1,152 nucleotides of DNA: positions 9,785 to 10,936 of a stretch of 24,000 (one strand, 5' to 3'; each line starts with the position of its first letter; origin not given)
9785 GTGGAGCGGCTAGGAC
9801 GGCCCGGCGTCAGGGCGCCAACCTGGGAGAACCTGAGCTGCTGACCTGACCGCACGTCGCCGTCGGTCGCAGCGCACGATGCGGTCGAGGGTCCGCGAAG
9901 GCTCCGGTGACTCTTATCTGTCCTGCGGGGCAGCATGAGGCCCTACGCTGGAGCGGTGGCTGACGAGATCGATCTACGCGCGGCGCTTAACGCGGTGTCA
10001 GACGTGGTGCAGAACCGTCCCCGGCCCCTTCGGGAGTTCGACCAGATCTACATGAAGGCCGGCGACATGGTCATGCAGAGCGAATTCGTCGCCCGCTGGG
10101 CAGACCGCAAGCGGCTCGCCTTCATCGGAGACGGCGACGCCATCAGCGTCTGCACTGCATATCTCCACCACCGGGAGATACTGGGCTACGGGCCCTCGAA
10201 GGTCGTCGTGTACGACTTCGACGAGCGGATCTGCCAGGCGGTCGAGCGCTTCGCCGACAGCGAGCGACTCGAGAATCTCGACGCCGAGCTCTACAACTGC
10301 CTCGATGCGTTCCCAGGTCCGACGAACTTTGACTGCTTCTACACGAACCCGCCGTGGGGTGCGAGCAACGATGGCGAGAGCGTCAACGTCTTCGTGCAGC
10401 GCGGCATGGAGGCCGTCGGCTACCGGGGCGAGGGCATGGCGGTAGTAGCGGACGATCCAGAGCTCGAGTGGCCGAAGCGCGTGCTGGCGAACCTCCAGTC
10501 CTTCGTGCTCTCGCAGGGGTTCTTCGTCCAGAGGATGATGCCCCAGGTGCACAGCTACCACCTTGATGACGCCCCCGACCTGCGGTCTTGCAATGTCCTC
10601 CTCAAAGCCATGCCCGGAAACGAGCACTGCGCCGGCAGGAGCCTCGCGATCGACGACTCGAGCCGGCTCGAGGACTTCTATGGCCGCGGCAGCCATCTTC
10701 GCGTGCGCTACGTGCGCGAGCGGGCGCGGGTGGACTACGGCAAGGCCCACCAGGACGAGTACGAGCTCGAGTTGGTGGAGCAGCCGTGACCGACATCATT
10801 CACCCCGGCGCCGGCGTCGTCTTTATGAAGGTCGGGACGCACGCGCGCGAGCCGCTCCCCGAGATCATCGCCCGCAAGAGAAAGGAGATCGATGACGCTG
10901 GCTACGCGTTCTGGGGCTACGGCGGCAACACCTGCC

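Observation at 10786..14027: Two full-length paralogs of an unrecognised protein family flank the XRE-ImmA-PIN operon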

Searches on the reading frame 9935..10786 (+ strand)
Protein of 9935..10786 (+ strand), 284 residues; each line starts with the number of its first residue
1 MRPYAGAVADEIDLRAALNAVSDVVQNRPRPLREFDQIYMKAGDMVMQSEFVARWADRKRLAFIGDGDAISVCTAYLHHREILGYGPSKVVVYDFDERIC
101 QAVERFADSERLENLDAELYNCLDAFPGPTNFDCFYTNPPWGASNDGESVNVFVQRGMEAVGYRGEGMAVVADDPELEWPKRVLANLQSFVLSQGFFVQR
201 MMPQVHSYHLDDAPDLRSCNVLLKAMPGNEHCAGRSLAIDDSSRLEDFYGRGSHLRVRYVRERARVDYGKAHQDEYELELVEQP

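Call 7: search_protein_families(library=pfam, proteins=[window:9935-10786:+], max_evalue=0.1)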
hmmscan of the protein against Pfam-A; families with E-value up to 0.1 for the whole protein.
window:9935-10786:+ (284 aa): 1 family
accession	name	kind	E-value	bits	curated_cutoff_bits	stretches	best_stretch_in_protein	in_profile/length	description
PF01861.22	BpsA_C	-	4.8e-18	65.7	27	1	18-267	3-226/243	Branched-chain polyamine synthase A C-terminal domain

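Call 8: search_protein_families(library=ncbifam, proteins=[window:9935-10786:+], max_evalue=0.1)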
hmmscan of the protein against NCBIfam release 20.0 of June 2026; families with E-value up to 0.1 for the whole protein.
window:9935-10786:+ (284 aa): 0 families

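Call 9: search_protein_families(library=padloc, proteins=[window:9935-10786:+], max_evalue=0.1)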
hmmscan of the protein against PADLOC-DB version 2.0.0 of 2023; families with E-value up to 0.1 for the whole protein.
window:9935-10786:+ (284 aa): 2 families
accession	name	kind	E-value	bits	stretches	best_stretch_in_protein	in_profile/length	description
PDLC04134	mad2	-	2.8e-06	24.4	1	53-188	287-414/492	mads_2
PDLC03356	MTase_II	-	0.00086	16.2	1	73-153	144-224/545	Type II methyltransferase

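Call 10: search_protein_families(library=phrogs, proteins=[window:9935-10786:+], max_evalue=0.1)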
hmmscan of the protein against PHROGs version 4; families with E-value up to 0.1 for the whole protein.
window:9935-10786:+ (284 aa): 0 families

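Call 26: search_solved_structures(query=window:9935-10786:+, max_evalue=1)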
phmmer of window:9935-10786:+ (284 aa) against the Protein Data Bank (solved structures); distinct sequences matched with E-value up to 1: 6.
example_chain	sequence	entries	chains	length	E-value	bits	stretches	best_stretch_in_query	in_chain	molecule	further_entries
5xnc_A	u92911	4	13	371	2.6e-09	40.2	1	17-167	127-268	N(4)-bis(aminopropyl)spermidine synthase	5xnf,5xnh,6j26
2qm3_A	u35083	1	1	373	1.4e-08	37.8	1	17-161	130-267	Predicted methyltransferase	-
6j28_A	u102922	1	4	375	2.9e-08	36.8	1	7-208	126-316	N(4)-bis(aminopropyl)spermidine synthase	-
6j27_A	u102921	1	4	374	2.9e-08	36.8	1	7-208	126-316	N(4)-bis(aminopropyl)spermidine synthase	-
9ohl_C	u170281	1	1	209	0.093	15.5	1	86-159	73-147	rRNA N(6)-adenosine-methyltransferase METTL5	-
6h2u_A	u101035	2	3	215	0.098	15.4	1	86-159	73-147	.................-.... protein 5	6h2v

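Call 71: search_solved_structures(query=window:9935-10786:+, max_evalue=0.2, show_alignments=5)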
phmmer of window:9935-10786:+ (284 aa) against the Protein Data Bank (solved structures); distinct sequences matched with E-value up to 0.2: 6.
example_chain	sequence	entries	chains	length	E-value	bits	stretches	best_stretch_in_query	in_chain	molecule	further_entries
5xnc_A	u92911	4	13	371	2.6e-09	40.2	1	17-167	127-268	N(4)-bis(aminopropyl)spermidine synthase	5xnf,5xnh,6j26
2qm3_A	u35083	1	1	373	1.4e-08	37.8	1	17-161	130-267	Predicted methyltransferase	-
6j28_A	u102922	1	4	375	2.9e-08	36.8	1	7-208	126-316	N(4)-bis(aminopropyl)spermidine synthase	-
6j27_A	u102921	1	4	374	2.9e-08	36.8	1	7-208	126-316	N(4)-bis(aminopropyl)spermidine synthase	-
9ohl_C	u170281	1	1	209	0.093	15.5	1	86-159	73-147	rRNA N(6)-adenosine-methyltransferase METTL5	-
6h2u_A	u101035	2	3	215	0.098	15.4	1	86-159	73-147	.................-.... protein 5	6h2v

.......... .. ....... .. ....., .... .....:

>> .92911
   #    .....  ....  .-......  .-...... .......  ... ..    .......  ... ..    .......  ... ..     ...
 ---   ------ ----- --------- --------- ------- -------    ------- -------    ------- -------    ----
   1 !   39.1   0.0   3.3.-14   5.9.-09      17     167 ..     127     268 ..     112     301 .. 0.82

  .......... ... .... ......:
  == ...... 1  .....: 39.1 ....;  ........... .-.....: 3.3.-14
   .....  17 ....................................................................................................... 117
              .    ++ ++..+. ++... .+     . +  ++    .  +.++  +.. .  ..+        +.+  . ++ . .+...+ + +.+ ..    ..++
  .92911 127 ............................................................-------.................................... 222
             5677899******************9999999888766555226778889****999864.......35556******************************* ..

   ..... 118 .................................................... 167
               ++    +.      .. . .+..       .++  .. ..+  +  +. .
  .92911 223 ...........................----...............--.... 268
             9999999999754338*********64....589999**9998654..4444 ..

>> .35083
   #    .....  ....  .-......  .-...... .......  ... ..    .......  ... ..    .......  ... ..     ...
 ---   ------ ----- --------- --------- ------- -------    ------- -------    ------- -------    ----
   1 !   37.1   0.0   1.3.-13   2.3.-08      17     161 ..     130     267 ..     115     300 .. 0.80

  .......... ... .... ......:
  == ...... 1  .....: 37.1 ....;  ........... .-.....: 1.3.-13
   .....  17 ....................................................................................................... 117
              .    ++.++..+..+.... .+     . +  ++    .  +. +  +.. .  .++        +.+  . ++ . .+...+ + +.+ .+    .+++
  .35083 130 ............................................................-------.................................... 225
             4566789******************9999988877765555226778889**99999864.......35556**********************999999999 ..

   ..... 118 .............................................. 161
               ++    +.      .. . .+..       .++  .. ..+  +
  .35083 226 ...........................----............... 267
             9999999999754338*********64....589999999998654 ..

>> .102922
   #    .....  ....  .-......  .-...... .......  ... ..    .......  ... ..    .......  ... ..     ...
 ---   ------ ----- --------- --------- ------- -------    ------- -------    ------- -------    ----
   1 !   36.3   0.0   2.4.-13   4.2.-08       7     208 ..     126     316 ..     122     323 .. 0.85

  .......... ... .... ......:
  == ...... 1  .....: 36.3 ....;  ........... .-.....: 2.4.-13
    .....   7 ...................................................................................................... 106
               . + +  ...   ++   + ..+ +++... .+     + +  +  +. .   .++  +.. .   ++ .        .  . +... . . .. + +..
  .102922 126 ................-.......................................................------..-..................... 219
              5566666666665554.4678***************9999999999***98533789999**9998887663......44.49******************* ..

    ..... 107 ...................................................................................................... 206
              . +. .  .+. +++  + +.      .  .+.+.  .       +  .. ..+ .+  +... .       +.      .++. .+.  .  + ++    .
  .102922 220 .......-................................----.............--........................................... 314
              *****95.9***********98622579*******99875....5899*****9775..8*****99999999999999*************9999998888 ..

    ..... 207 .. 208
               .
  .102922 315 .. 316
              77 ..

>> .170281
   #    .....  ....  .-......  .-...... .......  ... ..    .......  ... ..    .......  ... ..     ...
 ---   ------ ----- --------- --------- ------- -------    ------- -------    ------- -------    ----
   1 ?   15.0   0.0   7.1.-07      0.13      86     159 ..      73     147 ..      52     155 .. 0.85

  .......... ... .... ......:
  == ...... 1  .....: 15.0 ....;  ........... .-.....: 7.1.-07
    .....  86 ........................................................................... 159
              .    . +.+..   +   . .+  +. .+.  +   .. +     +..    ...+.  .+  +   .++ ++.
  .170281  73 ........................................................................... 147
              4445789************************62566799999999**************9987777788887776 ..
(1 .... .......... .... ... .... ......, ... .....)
